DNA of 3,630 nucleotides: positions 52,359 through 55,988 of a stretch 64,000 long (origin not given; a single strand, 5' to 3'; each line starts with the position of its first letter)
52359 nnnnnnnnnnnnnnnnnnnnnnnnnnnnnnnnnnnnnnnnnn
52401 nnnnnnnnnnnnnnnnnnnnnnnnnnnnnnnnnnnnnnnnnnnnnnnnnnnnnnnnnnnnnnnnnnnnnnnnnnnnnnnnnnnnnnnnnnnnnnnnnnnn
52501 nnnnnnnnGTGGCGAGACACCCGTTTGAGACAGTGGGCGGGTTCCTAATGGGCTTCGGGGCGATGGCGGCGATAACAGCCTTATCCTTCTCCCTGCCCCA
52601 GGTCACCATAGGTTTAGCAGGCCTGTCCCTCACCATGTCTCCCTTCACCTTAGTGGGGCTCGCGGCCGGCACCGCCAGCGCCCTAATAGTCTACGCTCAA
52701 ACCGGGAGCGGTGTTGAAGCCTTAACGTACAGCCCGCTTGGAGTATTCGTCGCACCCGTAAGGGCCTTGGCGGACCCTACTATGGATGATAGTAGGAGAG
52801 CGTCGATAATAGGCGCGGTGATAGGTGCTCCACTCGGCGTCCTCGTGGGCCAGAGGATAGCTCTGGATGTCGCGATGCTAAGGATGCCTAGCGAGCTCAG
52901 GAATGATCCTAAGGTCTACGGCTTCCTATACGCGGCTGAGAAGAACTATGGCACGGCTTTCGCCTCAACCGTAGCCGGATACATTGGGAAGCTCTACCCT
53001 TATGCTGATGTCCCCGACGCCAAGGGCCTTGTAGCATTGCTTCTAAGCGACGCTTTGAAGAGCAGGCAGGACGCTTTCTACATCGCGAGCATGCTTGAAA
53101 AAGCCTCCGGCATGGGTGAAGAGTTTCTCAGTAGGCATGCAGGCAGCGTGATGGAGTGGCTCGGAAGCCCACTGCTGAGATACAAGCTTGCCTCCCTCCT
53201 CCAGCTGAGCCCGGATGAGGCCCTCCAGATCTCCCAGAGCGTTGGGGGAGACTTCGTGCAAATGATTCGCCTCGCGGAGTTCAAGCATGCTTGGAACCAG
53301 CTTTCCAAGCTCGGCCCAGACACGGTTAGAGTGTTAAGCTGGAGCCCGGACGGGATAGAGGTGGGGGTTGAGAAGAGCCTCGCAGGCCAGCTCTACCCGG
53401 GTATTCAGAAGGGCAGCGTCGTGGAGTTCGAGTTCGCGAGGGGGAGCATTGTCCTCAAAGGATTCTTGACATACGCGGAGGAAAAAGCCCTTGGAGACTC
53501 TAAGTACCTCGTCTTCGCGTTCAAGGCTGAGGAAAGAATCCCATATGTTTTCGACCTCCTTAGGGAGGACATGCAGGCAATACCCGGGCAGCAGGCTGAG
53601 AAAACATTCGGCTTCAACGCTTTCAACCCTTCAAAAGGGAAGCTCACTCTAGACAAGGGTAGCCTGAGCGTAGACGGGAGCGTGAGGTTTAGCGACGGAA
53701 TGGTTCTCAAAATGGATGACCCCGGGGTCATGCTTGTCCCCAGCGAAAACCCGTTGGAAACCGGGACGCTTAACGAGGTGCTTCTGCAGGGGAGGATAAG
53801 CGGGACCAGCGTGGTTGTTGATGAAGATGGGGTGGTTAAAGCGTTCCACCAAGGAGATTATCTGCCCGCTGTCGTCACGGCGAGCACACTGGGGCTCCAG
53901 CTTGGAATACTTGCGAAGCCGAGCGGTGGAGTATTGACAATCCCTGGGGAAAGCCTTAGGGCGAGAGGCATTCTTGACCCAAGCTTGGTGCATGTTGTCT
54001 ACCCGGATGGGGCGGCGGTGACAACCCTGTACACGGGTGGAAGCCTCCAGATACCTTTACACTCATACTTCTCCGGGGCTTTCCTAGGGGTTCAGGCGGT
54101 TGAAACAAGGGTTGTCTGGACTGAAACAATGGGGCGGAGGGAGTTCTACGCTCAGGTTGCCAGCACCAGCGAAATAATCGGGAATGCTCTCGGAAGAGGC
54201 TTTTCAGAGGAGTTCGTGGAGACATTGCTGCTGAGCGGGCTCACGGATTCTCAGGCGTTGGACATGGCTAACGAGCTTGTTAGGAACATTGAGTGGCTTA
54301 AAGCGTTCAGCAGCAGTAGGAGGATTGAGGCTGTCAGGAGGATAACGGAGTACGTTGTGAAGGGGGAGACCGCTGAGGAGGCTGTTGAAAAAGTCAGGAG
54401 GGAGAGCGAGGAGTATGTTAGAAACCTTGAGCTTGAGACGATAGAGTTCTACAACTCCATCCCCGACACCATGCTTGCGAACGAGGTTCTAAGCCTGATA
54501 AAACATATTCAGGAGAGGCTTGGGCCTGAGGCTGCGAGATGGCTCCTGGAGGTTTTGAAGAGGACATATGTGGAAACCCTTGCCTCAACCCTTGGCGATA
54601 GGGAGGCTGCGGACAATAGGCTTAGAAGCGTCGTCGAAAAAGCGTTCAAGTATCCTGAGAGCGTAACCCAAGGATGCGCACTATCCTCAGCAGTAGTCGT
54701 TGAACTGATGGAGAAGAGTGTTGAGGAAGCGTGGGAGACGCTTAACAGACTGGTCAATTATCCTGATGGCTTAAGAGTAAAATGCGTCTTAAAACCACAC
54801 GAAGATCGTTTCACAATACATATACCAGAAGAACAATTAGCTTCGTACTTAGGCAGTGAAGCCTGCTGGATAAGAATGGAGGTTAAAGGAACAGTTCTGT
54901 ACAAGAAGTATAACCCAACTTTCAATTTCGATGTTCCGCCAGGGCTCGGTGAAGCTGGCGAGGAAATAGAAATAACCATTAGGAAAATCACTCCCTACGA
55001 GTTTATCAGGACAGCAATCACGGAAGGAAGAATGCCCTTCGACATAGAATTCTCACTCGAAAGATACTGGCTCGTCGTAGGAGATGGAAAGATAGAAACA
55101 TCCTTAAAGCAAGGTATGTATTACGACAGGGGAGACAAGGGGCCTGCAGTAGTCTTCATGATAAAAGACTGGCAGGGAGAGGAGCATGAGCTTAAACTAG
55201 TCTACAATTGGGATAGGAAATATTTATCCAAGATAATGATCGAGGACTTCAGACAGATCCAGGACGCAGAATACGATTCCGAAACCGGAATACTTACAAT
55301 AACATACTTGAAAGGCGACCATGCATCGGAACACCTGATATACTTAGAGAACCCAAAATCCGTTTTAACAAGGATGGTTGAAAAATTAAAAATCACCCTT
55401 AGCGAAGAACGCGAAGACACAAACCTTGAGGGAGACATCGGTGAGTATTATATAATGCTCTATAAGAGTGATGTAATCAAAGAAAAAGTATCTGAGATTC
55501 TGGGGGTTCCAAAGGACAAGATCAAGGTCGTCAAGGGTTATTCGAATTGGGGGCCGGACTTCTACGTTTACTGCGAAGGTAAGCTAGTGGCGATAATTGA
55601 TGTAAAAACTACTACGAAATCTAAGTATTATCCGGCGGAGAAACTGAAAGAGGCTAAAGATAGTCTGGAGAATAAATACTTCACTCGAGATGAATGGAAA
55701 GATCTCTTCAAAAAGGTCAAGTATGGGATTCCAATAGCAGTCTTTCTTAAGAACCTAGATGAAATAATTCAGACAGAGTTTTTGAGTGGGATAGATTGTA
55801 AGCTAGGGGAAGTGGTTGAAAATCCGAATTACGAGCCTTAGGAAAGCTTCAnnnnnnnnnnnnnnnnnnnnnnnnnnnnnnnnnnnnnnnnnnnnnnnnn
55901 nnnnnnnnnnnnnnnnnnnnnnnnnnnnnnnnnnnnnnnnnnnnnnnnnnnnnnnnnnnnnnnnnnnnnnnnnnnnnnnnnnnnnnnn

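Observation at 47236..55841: Operon for a secreted 489-aa protein and a 2379-aa dual-TM-cluster giant protein of unknown family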

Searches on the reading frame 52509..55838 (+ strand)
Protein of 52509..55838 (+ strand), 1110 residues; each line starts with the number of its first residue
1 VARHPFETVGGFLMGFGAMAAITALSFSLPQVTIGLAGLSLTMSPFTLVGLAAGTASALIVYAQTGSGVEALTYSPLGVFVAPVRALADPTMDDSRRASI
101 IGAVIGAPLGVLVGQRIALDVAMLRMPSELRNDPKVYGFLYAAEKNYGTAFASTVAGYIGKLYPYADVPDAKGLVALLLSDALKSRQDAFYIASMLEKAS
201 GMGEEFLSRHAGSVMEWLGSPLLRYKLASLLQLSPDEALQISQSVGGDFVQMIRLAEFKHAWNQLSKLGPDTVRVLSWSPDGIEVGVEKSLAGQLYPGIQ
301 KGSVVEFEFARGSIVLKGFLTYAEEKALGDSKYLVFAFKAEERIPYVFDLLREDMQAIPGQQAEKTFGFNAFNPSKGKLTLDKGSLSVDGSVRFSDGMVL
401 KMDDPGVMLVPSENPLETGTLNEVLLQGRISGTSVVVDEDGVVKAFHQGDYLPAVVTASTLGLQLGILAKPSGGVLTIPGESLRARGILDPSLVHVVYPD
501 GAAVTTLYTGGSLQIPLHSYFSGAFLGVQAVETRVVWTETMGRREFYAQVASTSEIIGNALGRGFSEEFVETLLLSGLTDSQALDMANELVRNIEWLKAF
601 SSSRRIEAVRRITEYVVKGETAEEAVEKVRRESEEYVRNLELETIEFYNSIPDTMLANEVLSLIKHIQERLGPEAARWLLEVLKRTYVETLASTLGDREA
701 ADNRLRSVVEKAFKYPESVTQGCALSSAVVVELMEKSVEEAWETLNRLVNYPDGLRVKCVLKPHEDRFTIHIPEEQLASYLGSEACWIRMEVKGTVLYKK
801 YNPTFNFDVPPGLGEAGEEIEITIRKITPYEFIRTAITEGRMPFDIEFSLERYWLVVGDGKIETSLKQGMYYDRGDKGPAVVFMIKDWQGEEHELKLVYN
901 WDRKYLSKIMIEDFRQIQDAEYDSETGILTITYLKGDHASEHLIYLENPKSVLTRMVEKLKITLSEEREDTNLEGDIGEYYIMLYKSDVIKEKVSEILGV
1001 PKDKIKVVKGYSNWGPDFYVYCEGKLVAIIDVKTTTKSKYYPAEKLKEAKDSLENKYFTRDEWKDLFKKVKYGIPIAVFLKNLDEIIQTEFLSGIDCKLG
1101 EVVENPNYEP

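Call 47: predict_structure(alignment_id=A2)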
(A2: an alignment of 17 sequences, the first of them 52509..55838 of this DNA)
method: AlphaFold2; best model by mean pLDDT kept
length: 1110 residues; sequences in the alignment: 17
mean_pLDDT: 66.8   pTM: 0.32
mean pLDDT of the five models: 66.8, 66.2, 65.5, 64.5, 61.5
residues with pLDDT >= 90: 23; 70-90: 548; 50-70: 306; < 50: 233
segments of 3 or more residues with pLDDT < 50: 30-54, 62-68, 262-271, 309-318, 340-382, 397-399, 411-422, 431-434, 443-455, 467-475, 516-545, 829-831, 834-855, 860-870, 872-879, 900-904
pLDDT, mean of each block of 10 residues (from residue 1): 58 65 60 35 34 48 48 51 51 62 66 73 78 85 80 84 84 87 81 84 85 86 78 78 79 66 43 56 68 63 56 42 75 70 36 27 36 40 52 54 57 41 53 52 39 45 53 48 61 56 53 49 28 32 48 60 71 72 70 68 75 83 80 74 85 85 82 79 85 83 85 71 68 72 74 79 79 79 68 69 73 78 70 47 44 46 42 47 66 66 60 76 71 75 78 87 85 86 88 88 84 76 88 81 83 86 81 91 87 87 84
secondary structure, 60 per line:
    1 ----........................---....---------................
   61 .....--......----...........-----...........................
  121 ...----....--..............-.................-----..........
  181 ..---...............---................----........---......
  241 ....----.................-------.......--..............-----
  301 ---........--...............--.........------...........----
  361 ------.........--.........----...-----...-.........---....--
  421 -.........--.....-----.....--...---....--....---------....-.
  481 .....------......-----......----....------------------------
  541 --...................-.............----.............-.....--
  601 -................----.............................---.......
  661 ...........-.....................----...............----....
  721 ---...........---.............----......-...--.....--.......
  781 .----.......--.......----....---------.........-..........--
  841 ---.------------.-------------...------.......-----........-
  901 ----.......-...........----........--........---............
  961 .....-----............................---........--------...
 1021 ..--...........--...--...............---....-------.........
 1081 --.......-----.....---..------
elements in order (helices of 4 or more, strands of 3 or more residues): H5-28 H32-35 H45-65 H68-73 H78-88 H94-123 H128-131 H134-147 H149-165 H171-182 H186-200 H204-219 H224-231 H235-244 H249-265 E273-279 E282-288 H289-295 E304-311 E314-328 E331-339 H346-356 E367-375 E378-386 E391-393 E399-401 E403-411 H415-418 E422-430 E433-437 E443-447 E450-452 E456-459 E462-465 E475-478 H480-485 E492-497 E503-508 E513-516 H543-561 H563-575 H580-592 H594-598 H602-617 H622-650 H654-671 H673-693 H698-712 H717-720 H724-734 H738-750 E755-760 E762-764 E767-771 H774-781 E786-792 E795-801 E806-809 E819-827 H829-838 E871-873 E880-886 E892-899 E905-911 E913-923 E928-935 E938-945 H949-965 H971-998 E1005-1009 E1018-1022 E1025-1035 H1043-1057 H1061-1064 E1072-1080 H1083-1089 E1095-1099
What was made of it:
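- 55419..55751 (+): PD-(D/E)xK nuclease core. The candidate acidic residue on helix 1 is E2243 or E2248. D2286 is at nt 55557-55559, D2300 at 55599-55601 and K2302 at 55605-55607. The AF2 model shows alpha-beta-beta-beta-alpha-beta order at pLDDT 80-90 (call 47).
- The AF2 model has the alpha-beta-beta-beta-alpha-beta core with these residues in canonical positions, at pLDDT 80-90 (call 47).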

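Call 50: fold_search(model_id=the predicted structure, library=pdb)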
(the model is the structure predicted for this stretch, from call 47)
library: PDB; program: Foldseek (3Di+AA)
matches with E <= 10: 478; with E <= 0.001: 0
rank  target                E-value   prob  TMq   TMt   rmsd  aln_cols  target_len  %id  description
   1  9dd3_A                2.2e-01  0.54  0.07  0.21  16.4       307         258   12  Crystal Structure of Designed allosteric facilitated dissociation switch AS5 in complex state HE (released 2025-08-20)
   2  9olq_A                2.3e-01  0.38  0.08  0.22  19.6       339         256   13  Designed allosteric facilitated dissociation switch AS1_K46L_E50W_K172W_E173Y in complex state THE (released 2025-08-20)
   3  9olq_J                2.7e-01  0.14  0.05  0.14  21.4       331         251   12  Designed allosteric facilitated dissociation switch AS1_K46L_E50W_K172W_E173Y in complex state THE (released 2025-08-20)
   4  2e74_C                3.1e-01  0.12  0.04  0.12  29.5       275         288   13  Crystal Structure of the Cytochrome b6f Complex from M.laminosus (released 2007-06-12)
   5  9dcz_A                3.2e-01  0.28  0.07  0.20  19.5       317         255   12  Designed allosteric facilitated dissociation switch AS1 in complex state TH with methylated lysines, crystal #1 (released 2025-08-20)
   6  9fp0_A                3.9e-01  0.14  0.04  0.06  24.8       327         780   13  Cryo-EM structure of the 'crown'less Bcs macrocomplex for E. coli cellulose secretion in non-saturating c-di-GMP (loca (released 2024-10-16)
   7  4p00_A                4.9e-01  0.16  0.05  0.08  23.5       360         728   13  Bacterial Cellulose Synthase in complex with cyclic-di-GMP and UDP (released 2014-04-09)
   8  9drl_B                5.7e-01  0.14  0.07  0.13  17.1       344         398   13  Cryo-EM structure of the T33-549 tetrahedral cage (released 2025-08-06)
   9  9dd1_A                6.0e-01  0.44  0.09  0.27  14.9       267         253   15  Designed allosteric facilitated dissociation switch AS1 in complex state THE with methylated lysines (released 2025-08-20)
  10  1xca_A                6.5e-01  0.33  0.05  0.23  14.1       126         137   13  APO-CELLULAR RETINOIC ACID BINDING PROTEIN II (released 1998-07-01)
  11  8zkh_A                6.8e-01  0.04  0.05  0.07  30.7       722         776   11  Structure of Polycystin-1/Polycystin-2 complex with phosphatidylglycerol-bound (released 2025-05-21)
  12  6htn_A                7.1e-01  0.44  0.05  0.25  11.5       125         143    8  Structure of a fucose lectin from Kordia zhangzhouensis in complex with methyl-fucoside (released 2019-01-23)
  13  1txd                  7.1e-01  0.07  0.05  0.12  24.8       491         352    9  Crystal Structure of the DH/PH domains of Leukemia-associated RhoGEF (released 2004-09-21)
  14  8hf0_A                8.0e-01  0.05  0.05  0.04  22.1       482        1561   11  DmDcr-2/R2D2/LoqsPD with 50bp-dsRNA in Dimer state (released 2023-09-06)
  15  8zit_N                9.9e-01  0.54  0.06  0.10  16.9       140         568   11  DUF4297-HerA complex with DNA and ATPgamaS (released 2025-03-12)
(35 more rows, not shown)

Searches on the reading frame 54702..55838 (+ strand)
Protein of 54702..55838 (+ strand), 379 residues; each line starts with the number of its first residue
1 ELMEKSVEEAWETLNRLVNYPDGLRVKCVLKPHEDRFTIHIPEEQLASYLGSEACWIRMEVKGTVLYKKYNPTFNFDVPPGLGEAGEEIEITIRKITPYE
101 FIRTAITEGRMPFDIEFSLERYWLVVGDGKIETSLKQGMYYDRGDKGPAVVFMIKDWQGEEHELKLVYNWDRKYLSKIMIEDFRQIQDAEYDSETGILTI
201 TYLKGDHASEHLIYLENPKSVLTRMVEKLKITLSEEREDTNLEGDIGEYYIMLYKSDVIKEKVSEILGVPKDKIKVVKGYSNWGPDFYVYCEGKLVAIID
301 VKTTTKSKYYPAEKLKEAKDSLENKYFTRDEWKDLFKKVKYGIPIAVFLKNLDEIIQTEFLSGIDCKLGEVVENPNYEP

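Call 59: find_homologous_proteins(query=window:54702-55838:+, max_evalue=0.01)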
Query window:54702-55838:+ (379 aa): 2 proteins with E <= 0.01 among 3929 candidates.
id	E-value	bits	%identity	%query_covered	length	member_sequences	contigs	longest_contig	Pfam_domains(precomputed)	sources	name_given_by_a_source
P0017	6.3e-107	376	50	99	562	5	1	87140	-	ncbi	ncbi:MAG: hypothetical protein QXZ04_02135 [Thermoproteota archaeon]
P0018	3.6e-104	367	46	100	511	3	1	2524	-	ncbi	ncbi:MAG: hypothetical protein QXL67_05755, partial [Candidatus Bathyarchaeia archaeon]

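Call 60: find_encoding_contigs(protein=P0017, flank=10000, max_places=2)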
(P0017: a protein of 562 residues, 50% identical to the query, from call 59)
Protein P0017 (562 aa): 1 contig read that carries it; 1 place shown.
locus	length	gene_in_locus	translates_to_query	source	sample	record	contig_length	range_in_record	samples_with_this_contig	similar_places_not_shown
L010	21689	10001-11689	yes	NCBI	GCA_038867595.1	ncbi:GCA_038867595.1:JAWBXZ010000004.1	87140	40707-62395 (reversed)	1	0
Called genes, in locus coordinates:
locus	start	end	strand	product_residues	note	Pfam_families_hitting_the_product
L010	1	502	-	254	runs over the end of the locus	-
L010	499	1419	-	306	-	PF02463:SMC_N (faint), PF13476:AAA_23 (weak), PF00005:ABC_tran, PF13304:AAA_21 (faint), PF13732:DrrA1-3_C (weak)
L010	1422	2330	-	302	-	-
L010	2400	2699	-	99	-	-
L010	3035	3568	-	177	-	PF01966:HD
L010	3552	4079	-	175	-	PF02002:TFIIE_alpha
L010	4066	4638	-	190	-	PF01994:Trm56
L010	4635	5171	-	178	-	PF26602:HVO_2718_N (weak), PF13560:HTH_31 (weak), PF01381:HTH_3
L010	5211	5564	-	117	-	PF01849:NAC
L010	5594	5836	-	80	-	PF01037:AsnC_trans_reg, PF22482:AsnC_trans_reg_3 (weak)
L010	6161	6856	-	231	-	PF00696:AA_kinase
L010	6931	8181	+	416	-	PF03463:eRF1_1, PF18854:baeRF_family10, PF03464:eRF1_2, PF18859:acVLRF1, PF03465:eRF1_3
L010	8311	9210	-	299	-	PF01428:zf-AN1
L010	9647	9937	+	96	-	-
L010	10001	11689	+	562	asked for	-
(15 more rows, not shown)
